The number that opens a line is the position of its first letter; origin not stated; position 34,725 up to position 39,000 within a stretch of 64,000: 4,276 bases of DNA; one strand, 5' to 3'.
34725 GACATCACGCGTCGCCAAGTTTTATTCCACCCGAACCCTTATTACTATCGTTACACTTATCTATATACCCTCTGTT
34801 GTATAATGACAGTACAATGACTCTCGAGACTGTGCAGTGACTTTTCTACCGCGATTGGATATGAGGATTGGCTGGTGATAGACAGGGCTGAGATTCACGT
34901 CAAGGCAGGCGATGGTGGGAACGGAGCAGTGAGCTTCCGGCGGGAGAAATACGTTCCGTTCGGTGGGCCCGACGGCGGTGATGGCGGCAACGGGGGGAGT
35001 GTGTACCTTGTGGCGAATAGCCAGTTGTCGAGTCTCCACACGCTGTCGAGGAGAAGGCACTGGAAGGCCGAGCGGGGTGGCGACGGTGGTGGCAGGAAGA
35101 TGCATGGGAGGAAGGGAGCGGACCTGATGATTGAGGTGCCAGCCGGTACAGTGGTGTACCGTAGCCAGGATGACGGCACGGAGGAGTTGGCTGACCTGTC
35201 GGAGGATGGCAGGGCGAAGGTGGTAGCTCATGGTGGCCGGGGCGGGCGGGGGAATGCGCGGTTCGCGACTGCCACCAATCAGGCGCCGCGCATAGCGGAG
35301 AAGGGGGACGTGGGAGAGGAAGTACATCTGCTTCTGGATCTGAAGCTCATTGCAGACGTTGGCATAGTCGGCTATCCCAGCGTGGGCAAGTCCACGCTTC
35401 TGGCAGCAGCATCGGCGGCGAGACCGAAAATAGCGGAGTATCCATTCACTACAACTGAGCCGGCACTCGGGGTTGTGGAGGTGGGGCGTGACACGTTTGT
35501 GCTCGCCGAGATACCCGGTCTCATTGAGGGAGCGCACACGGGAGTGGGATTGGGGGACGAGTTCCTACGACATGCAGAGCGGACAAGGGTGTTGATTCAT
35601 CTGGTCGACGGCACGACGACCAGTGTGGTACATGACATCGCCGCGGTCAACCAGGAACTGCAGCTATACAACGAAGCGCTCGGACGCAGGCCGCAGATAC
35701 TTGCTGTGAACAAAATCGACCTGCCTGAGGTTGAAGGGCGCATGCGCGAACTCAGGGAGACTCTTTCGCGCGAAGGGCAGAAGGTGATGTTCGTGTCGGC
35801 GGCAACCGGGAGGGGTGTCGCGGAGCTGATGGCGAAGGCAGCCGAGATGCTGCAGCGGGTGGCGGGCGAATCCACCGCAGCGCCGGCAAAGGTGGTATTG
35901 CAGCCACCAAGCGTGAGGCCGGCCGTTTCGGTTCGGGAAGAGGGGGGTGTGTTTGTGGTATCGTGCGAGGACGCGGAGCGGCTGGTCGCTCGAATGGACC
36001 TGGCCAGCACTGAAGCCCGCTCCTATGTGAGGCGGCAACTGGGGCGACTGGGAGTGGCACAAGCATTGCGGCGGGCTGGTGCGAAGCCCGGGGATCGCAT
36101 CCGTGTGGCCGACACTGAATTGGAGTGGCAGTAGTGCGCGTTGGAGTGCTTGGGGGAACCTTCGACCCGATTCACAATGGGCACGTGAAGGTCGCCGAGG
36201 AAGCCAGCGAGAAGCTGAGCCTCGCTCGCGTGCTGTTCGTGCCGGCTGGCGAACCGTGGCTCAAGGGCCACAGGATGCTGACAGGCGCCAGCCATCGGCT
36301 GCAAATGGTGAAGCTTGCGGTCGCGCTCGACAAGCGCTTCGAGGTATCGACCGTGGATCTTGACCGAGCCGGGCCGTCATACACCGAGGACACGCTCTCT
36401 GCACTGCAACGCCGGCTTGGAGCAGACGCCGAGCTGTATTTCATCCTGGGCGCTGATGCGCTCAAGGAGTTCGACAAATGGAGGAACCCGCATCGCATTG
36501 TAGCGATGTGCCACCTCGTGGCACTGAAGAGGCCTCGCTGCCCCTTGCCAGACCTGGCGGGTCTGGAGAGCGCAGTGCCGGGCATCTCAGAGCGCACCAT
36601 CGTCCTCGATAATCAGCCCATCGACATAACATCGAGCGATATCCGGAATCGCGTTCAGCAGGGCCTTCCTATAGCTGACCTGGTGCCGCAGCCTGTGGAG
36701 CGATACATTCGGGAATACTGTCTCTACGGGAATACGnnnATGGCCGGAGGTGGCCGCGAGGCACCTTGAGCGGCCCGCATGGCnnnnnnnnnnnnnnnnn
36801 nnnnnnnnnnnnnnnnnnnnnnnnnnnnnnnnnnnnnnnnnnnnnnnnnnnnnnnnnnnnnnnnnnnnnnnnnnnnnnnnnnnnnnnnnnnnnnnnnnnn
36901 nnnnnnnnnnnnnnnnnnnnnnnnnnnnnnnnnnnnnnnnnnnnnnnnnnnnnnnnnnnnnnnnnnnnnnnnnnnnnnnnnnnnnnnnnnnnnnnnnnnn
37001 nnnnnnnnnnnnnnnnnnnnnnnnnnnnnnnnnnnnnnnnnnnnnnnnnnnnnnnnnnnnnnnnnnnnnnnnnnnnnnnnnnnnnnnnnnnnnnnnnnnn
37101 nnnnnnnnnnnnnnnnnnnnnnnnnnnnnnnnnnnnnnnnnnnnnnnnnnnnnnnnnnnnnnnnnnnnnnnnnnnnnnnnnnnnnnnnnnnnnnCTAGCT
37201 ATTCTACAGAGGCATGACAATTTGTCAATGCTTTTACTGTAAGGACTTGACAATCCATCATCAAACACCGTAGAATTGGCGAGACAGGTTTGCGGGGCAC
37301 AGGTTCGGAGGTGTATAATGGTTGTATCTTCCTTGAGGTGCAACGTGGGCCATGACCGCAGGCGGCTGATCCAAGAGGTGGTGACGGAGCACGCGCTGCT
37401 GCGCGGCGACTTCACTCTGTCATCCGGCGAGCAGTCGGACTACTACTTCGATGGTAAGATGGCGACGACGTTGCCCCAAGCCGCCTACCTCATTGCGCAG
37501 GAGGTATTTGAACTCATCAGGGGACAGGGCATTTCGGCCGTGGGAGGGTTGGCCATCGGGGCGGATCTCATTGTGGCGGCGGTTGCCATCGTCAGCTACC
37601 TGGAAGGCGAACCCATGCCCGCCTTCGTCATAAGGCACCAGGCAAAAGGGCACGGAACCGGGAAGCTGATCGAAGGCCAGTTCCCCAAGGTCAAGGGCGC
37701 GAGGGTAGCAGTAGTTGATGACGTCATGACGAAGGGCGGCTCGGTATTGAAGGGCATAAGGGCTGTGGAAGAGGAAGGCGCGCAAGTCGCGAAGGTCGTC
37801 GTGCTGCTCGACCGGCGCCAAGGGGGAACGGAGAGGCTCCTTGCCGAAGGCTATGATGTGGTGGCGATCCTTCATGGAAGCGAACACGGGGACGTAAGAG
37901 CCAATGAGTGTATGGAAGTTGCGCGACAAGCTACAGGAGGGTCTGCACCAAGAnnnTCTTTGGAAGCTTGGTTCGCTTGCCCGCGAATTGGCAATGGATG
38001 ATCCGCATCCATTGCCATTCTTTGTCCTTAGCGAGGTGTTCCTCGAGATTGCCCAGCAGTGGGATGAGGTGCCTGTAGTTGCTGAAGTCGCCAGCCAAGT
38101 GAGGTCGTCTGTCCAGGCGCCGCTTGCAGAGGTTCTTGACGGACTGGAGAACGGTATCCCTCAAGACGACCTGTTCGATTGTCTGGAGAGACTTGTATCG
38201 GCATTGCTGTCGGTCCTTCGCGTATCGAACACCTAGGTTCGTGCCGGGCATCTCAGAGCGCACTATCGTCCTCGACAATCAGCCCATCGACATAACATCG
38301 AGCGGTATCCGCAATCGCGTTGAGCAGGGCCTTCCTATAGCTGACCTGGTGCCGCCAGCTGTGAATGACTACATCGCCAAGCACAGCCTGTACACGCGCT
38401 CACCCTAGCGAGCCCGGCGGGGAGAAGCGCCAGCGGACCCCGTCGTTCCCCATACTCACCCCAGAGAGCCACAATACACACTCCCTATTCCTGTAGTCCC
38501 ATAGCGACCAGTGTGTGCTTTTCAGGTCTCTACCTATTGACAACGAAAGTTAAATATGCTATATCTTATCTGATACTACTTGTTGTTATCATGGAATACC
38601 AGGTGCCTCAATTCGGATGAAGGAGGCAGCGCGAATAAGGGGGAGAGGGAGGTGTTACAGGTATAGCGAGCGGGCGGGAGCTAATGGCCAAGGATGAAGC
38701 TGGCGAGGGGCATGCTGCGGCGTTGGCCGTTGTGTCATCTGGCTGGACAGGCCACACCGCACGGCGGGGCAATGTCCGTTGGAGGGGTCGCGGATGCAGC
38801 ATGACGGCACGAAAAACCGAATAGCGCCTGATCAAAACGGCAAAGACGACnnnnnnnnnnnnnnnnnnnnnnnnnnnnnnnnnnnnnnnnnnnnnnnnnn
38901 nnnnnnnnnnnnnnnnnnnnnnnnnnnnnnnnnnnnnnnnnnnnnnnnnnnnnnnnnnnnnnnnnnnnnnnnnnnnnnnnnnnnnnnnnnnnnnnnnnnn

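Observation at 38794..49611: Tandem paralogous giant PAS-GAF-GGDEF-HD-GYP proteins (2306 and about 1260 aa) with both c-di-GMP synthase and HD-GYP hydrolase motifs intact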

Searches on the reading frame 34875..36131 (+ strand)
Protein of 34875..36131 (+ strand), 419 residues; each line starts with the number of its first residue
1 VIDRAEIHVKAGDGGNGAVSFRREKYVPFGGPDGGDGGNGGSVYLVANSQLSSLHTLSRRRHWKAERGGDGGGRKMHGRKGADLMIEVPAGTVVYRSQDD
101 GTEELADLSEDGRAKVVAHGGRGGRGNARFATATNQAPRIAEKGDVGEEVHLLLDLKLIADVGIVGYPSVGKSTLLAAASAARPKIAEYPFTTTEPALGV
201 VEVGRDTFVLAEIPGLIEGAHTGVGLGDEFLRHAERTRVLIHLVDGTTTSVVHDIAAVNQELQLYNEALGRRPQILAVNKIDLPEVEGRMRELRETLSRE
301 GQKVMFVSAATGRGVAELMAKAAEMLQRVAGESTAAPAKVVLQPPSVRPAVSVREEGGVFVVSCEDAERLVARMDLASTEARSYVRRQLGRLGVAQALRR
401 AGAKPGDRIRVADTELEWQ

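Call 11: search_protein_families(library=pfam, proteins=[window:34875-36131:+], max_evalue=0.001)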
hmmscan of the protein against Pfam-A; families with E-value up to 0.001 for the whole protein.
window:34875-36131:+ (419 aa): 7 families
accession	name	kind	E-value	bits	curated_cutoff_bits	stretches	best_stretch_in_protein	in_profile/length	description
PF01018.28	GTP1_OBG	-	1.9e-57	193.7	27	1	2-158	1-155/155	GTP1/OBG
PF01926.29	MMR_HSR1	-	1.3e-22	80.5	21.9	1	161-280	1-113/113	50S ribosome-binding GTPase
PF09269.16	DUF1967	-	2e-16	60.2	27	1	354-418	6-70/70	Domain of unknown function (DUF1967)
PF02421.24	FeoB_N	-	1.5e-10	41.3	27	1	162-321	3-155/156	Ferrous iron transport protein B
PF03193.22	RsgA_GTPase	-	7e-05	23.2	30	0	274-333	56-115/174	RsgA GTPase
PF03308.22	MeaB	-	0.00042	19.8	23.1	0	246-329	146-238/273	Methylmalonyl Co-A mutase-associated GTPase MeaB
PF00009.33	GTP_EFTU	-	0.00052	20.1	26.5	0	273-327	123-187/188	Elongation factor Tu GTP binding domain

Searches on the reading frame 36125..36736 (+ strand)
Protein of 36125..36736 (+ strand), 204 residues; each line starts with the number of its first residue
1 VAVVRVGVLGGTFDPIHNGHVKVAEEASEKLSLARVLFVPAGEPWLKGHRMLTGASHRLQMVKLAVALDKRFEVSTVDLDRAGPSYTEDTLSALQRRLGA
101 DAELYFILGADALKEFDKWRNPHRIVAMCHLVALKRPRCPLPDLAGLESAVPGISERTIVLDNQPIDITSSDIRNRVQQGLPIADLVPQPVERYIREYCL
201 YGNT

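Call 11: search_protein_families(library=pfam, proteins=[window:36125-36736:+], max_evalue=0.001)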
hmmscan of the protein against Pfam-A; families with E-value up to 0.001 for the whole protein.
window:36125-36736:+ (204 aa): 1 family
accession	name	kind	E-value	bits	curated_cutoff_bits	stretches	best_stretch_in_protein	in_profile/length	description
PF01467.32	CTP_transf_like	-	3.2e-26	92.6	21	1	8-176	1-133/133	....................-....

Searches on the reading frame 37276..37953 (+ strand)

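Call 11: search_protein_families(library=pfam, proteins=[window:37276-37953:+], max_evalue=0.001)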
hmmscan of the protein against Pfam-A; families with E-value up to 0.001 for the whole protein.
window:37276-37953:+ (226 aa): 1 family
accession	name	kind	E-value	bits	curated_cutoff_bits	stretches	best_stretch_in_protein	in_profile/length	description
PF00156.33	Pribosyltran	-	2.1e-10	40.6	26.3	1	102-184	44-130/158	Phosphoribosyl transferase domain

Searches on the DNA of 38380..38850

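Call 19: search_rna_families(source=window, start=38380, end=38850, threshold=evalue, max_evalue=1)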
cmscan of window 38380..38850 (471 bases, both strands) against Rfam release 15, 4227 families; matches with E-value up to 1: 1.
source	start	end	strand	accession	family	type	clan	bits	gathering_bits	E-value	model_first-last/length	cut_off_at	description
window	38543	38637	+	RF01847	Plant_U3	Gene; snRNA; snoRNA; CD-box;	CL00100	14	80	0.19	1-221/221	no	Plant small nucleolar RNA U3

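Call 77: search_rna_families(source=window, start=38540, end=38800, threshold=evalue, max_evalue=10, show_alignments=3)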
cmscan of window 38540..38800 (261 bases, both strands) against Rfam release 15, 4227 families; matches with E-value up to 10: 3.
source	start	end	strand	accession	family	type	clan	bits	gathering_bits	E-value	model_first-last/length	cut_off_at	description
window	38685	38754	+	RF00606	SNORD93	Gene; snRNA; snoRNA; CD-box;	-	16.9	60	1.4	1-74/74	no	Small nucleolar RNA SNORD93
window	38543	38637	+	RF01847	Plant_U3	Gene; snRNA; snoRNA; CD-box;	CL00100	14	80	0.11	1-221/221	no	Plant small nucleolar RNA U3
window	38631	38778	-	RF02156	NPPA-AS1_1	Gene; lncRNA;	-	13.5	45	2.1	1-176/176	no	NPPA antisense RNA 1 conserved region 1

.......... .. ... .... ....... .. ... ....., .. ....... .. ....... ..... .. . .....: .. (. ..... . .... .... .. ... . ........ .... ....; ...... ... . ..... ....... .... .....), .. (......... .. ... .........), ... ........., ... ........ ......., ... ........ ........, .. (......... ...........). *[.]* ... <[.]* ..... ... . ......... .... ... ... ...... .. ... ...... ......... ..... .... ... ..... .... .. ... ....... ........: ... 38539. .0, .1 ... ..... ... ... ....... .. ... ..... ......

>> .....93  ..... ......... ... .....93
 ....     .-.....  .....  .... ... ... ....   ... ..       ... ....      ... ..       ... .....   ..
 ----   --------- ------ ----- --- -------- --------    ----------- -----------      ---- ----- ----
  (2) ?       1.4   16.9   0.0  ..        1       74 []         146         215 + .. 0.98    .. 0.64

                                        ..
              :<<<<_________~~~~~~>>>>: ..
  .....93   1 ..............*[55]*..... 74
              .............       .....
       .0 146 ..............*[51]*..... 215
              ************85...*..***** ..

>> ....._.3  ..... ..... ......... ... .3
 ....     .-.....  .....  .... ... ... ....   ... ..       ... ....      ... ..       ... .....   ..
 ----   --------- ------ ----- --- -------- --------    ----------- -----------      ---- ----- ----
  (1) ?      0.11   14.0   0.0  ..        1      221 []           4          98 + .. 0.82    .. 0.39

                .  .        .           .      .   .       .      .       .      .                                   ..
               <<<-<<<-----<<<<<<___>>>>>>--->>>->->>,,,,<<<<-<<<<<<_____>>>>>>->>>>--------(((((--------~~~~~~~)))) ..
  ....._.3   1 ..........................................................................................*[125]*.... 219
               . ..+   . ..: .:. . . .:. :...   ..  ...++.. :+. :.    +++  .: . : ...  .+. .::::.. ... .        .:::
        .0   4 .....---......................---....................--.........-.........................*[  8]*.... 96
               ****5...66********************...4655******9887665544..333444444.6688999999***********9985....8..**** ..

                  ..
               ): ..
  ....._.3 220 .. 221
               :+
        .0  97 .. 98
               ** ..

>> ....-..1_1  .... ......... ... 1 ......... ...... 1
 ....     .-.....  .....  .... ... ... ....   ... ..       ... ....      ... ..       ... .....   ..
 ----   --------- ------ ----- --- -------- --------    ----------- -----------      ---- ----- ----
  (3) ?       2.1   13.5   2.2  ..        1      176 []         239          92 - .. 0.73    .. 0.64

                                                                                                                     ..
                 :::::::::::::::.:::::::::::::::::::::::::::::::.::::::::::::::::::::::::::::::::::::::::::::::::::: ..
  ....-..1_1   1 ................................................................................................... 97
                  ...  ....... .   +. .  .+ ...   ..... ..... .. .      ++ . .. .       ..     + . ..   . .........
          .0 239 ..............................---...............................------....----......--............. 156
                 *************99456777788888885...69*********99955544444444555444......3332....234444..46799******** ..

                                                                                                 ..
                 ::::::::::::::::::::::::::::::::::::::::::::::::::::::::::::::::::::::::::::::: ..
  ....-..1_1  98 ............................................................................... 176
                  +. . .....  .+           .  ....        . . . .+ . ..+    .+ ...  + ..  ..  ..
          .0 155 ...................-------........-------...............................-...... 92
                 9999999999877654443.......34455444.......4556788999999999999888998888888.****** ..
